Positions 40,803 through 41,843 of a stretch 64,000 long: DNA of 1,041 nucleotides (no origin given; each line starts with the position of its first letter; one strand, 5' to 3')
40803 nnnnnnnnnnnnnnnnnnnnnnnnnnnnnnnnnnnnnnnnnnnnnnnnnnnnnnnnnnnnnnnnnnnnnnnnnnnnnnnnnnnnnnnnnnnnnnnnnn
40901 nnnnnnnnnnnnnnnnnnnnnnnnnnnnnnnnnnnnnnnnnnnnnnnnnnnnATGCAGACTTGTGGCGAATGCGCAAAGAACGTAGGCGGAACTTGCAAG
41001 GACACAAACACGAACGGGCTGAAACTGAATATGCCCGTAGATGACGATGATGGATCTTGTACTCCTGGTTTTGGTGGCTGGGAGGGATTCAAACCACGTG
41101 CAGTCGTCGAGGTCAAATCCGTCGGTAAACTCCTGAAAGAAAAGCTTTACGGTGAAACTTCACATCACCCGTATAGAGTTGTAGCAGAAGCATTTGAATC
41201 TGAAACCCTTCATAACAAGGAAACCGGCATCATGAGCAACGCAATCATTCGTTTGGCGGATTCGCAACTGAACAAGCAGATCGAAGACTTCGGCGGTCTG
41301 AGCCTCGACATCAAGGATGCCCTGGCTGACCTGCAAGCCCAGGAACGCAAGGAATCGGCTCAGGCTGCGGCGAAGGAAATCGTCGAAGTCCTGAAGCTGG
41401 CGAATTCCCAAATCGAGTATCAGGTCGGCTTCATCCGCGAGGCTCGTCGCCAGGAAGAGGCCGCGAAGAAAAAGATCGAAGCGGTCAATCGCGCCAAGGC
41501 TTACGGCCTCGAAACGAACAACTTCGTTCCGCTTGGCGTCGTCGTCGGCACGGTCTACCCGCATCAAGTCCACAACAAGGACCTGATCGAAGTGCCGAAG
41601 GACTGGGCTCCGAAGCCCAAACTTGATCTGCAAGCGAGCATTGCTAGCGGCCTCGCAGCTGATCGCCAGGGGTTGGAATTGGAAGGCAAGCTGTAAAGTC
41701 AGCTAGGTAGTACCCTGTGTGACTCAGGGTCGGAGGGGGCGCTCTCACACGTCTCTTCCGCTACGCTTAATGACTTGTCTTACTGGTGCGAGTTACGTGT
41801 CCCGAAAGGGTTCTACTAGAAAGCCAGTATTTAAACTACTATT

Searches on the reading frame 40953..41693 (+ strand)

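Call 17: search_protein_families(library=pfam, proteins=[window:40953-41693:+], max_evalue=0.01)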
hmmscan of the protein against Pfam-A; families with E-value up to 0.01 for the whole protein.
window:40953-41693:+ (247 aa): 0 families

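Call 36: search_protein_families(library=padloc, proteins=[window:40953-41693:+], max_evalue=0.01)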
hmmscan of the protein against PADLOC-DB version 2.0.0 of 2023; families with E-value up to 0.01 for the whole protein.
window:40953-41693:+ (247 aa): 1 family
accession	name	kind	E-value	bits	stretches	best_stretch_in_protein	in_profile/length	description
PDLC00790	Cyclase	-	0.0086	13.4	0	76-153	222-297/310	oligonucleotide-cyclase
